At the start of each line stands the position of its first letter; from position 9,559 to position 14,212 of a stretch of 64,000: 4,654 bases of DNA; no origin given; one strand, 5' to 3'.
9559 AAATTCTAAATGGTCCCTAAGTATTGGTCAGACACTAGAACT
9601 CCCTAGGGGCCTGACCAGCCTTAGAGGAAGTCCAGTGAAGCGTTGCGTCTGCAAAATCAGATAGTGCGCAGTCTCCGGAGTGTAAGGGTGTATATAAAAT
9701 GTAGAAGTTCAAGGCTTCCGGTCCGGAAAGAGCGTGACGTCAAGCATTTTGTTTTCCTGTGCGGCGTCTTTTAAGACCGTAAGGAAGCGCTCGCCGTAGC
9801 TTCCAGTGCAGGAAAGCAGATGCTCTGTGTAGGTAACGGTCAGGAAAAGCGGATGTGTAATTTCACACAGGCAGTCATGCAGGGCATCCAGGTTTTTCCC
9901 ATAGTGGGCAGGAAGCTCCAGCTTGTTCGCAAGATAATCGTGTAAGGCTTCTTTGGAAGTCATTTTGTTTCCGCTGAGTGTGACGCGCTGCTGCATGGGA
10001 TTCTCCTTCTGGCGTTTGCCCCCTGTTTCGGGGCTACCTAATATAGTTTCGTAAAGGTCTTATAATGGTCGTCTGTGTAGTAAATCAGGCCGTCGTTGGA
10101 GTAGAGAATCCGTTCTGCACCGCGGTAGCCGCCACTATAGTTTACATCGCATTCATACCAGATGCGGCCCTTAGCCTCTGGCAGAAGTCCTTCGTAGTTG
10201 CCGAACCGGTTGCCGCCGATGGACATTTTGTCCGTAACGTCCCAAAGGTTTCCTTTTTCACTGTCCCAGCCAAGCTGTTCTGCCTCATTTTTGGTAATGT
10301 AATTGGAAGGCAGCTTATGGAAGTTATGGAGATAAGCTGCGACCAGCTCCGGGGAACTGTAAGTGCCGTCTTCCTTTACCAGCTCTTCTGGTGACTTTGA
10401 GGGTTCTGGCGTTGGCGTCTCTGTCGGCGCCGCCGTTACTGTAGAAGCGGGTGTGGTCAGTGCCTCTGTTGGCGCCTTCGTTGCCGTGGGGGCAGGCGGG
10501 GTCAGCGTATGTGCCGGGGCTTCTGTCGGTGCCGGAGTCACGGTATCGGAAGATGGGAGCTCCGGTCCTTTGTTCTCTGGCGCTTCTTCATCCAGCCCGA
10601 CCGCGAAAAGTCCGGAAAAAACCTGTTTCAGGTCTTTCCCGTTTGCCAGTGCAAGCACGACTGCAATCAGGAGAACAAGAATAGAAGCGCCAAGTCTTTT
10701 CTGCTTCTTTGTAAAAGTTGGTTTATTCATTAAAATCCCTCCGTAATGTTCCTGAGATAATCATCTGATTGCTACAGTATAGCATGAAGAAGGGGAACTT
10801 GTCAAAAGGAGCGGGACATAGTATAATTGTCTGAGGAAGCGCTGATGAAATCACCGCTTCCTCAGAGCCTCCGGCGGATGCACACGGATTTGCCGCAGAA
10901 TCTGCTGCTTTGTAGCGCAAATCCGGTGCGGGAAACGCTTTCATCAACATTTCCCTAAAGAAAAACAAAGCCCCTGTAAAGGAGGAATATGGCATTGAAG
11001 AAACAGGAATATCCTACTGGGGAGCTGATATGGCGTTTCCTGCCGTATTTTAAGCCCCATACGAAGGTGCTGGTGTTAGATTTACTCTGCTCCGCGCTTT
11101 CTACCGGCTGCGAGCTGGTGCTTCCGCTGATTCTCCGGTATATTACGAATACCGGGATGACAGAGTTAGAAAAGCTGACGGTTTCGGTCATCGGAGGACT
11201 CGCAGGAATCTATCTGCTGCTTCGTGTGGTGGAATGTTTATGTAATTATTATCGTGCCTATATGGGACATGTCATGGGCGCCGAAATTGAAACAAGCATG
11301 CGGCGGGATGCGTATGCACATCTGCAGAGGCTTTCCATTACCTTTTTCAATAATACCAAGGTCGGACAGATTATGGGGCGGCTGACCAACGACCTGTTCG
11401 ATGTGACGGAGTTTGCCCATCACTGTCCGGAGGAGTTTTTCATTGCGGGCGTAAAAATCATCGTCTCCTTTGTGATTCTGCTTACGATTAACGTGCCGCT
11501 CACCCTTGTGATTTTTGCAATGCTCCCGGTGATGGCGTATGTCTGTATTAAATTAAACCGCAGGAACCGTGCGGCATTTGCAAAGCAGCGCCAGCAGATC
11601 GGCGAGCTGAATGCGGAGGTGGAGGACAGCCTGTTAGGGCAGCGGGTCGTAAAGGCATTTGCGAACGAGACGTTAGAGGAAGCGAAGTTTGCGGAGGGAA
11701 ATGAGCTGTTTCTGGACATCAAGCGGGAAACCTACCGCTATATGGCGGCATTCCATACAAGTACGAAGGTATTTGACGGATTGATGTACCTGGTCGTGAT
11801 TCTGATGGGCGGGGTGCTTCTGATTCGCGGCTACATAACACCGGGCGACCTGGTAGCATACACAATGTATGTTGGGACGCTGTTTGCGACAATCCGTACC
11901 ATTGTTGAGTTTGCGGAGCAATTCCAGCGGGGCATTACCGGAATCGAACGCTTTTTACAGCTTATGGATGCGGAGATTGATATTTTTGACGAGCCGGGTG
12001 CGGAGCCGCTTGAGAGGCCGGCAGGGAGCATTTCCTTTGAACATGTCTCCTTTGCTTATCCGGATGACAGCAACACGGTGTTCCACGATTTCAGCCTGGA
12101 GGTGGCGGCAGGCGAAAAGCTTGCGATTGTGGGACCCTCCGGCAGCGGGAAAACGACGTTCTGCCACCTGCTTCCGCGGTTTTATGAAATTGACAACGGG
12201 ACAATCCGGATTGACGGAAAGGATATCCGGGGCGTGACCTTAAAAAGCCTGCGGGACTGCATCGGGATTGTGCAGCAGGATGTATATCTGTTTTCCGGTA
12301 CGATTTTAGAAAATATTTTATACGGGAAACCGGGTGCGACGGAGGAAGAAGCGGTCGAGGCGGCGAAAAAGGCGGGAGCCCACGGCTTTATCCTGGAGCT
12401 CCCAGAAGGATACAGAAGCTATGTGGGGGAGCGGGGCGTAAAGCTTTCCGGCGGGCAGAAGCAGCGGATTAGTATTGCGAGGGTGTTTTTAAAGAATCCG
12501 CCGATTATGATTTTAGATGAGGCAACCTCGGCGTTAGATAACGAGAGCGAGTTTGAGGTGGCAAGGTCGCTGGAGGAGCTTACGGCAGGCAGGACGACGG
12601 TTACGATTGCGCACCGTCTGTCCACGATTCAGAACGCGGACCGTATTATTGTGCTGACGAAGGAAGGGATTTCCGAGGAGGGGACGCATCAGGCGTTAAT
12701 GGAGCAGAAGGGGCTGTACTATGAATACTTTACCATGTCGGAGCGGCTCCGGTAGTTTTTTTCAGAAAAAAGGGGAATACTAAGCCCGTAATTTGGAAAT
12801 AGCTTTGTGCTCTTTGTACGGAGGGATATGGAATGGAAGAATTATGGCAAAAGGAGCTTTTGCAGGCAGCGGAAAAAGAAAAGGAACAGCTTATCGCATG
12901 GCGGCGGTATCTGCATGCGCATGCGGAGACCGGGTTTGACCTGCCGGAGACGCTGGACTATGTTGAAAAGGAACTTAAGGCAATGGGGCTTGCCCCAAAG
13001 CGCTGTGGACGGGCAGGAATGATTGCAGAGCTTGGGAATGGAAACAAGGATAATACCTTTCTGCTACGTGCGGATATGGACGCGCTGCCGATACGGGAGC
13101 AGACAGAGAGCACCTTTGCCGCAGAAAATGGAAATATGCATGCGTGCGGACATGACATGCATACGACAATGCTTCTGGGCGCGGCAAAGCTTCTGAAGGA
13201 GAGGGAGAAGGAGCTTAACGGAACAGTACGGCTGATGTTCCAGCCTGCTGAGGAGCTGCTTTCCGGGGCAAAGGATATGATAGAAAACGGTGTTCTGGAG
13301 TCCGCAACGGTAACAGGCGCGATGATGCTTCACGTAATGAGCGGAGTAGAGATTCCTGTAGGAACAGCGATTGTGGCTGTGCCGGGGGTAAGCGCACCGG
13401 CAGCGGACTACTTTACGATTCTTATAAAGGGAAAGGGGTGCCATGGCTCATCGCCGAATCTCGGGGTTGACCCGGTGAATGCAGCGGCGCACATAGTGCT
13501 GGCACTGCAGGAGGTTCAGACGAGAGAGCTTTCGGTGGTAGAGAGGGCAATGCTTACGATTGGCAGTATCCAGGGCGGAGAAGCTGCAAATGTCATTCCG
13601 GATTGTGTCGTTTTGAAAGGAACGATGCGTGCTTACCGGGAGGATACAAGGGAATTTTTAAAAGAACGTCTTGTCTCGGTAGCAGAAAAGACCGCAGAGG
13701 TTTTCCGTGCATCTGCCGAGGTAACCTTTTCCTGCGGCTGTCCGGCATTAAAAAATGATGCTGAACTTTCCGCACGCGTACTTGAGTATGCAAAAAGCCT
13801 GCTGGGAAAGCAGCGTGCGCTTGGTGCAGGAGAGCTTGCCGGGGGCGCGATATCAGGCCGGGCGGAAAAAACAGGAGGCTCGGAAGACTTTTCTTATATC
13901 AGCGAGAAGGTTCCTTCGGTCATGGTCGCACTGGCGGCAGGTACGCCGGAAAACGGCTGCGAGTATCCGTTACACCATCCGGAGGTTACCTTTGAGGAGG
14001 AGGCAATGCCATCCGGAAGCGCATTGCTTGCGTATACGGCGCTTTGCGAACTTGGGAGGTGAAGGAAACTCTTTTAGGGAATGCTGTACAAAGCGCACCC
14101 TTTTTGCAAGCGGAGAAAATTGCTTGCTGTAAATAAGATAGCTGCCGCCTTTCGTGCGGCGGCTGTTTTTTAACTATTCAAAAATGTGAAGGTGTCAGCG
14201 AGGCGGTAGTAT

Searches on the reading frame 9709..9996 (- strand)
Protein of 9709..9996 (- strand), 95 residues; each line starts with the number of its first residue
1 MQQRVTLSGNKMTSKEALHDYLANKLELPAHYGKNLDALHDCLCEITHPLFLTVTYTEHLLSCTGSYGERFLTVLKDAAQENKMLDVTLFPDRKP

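Call 75: search_protein_families(library=pfam, proteins=[window:9709-9996:-], max_evalue=0.0001)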
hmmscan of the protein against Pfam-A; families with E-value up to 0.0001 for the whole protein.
window:9709-9996:- (95 aa): 1 family
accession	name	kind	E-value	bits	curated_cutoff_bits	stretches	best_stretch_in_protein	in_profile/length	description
PF01337.24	Barstar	-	1.5e-20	73.4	23.4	1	4-83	3-87/96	Barstar (barnase inhibitor)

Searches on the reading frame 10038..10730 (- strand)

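Call 75: search_protein_families(library=pfam, proteins=[window:10038-10730:-], max_evalue=0.0001)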
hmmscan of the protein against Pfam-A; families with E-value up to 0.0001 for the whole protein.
window:10038-10730:- (230 aa): 2 families
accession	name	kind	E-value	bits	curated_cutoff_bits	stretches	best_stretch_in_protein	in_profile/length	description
PF00545.25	Ribonuclease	-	7.3e-21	75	24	1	132-229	6-97/98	ribonuclease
PF01456.22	Mucin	-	2.8e-05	24.6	34.7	1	23-133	19-129/143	Mucin-like glycoprotein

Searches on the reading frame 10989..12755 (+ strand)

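Call 75: search_protein_families(library=pfam, proteins=[window:10989-12755:+], max_evalue=0.0001)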
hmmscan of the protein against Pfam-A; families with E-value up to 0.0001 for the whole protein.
window:10989-12755:+ (588 aa): 4 families
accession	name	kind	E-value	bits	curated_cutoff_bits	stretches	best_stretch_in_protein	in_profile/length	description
PF00664.28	ABC_membrane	-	1.2e-46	160.1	28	1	30-301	3-273/274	ABC transporter transmembrane region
PF00005.33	ABC_tran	-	4.3e-31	108.8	25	1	366-514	2-137/137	ABC transporter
PF02463.25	SMC_N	-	8.7e-10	38.8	40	1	404-558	109-213/220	RecF/RecN/SMC N terminal domain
PF13479.12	AAA_24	-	5.8e-05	23.5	27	0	376-450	3-59/195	AAA domain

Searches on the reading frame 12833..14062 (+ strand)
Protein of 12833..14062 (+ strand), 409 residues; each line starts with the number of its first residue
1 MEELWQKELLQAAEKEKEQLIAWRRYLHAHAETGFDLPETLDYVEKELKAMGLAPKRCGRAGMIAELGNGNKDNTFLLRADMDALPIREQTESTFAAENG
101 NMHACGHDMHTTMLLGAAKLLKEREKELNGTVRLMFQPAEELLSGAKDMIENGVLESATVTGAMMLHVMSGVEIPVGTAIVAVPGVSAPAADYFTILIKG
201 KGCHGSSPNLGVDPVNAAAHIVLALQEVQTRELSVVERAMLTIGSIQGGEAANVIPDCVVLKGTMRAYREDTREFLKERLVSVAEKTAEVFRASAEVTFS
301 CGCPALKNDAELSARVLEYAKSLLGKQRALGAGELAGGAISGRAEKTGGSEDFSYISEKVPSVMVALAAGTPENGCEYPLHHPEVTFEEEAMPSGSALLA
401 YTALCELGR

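Call 75: search_protein_families(library=pfam, proteins=[window:12833-14062:+], max_evalue=0.0001)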
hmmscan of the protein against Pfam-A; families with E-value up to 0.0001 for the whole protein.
window:12833-14062:+ (409 aa): 2 families
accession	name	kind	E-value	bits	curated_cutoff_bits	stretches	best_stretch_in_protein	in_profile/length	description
PF01546.33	Peptidase_M20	-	2.6e-33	116.1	24.6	1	77-403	1-204/206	Peptidase family M20/M25/M40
PF07687.19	M20_dimer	-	2e-15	57.1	21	1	194-289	9-104/107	Peptidase dimerisation domain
